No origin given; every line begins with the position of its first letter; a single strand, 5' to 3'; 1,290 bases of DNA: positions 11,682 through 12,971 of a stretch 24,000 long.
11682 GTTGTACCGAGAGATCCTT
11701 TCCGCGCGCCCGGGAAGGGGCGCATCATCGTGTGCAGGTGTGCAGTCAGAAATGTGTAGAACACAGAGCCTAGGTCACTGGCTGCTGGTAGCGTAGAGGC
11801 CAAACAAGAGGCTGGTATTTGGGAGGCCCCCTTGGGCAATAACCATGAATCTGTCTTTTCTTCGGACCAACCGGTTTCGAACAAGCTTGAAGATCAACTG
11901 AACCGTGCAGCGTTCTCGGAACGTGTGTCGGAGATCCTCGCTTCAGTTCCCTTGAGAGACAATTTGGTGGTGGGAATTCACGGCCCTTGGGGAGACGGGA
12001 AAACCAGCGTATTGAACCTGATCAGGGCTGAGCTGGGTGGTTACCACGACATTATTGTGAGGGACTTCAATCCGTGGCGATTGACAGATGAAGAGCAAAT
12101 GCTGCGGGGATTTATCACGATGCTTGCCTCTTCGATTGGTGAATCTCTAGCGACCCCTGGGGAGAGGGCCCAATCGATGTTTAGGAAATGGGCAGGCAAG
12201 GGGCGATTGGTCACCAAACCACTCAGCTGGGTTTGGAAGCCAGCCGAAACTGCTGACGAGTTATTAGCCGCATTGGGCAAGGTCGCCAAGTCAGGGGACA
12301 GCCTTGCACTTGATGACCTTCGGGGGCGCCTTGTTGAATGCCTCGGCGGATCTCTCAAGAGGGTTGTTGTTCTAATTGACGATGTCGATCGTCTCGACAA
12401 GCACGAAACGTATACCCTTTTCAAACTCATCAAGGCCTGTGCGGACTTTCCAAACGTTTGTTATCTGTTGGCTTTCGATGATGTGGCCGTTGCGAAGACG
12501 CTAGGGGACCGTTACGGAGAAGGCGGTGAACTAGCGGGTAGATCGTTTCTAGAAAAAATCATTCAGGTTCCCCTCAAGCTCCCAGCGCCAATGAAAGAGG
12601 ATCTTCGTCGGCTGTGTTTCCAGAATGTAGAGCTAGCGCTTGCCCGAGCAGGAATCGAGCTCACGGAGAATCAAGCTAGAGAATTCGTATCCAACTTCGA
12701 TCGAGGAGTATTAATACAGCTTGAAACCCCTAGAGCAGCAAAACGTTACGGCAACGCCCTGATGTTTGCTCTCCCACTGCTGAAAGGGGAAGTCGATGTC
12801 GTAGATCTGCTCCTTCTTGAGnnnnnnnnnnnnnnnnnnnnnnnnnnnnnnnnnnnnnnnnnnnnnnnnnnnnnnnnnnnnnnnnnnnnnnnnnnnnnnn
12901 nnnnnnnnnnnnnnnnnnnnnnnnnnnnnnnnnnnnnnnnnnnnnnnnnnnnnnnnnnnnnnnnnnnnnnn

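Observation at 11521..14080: Low-GC ~2.5 kb islet with a lone soluble KAP-family NTPase: candidate single-gene phage-exclusion module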

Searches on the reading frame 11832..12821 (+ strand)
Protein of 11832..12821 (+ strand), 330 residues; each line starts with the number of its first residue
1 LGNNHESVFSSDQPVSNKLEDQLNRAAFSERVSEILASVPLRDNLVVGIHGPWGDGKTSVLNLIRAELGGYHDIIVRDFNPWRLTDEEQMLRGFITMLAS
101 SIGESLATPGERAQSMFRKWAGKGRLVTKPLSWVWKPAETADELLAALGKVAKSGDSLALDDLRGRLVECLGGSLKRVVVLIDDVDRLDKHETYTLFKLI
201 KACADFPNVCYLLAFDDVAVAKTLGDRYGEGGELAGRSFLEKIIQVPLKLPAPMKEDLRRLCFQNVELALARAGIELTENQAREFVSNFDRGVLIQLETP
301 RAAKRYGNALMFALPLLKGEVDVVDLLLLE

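Call 19: search_protein_families(library=padloc, proteins=[window:11832-12821:+], max_evalue=1)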
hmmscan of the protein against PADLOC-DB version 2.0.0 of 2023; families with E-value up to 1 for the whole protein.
window:11832-12821:+ (330 aa): 9 families
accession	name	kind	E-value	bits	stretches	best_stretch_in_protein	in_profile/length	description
PDLC02361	PifA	-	9.3e-57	191.1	1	8-330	4-333/720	PifA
PDLC02209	QatA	-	5e-16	56.5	2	21-85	11-74/646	-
PDLC02210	QatA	-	1.8e-14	51.2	2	20-83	9-72/593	-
PDLC04959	PDC-S20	-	2.9e-13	48.2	2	20-129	18-119/464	-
PDLC04957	PDC-S20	-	2.8e-09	35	2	19-70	4-56/446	-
PDLC04958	PDC-S20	-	9.7e-08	29.7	2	20-83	3-67/458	-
PDLC04956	PDC-S20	-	0.00012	19.6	1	175-267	179-269/450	-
PDLC03859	LmuB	-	0.085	10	1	38-77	18-60/611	-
PDLC02373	dCTPase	-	0.086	9.7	1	34-103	143-198/630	-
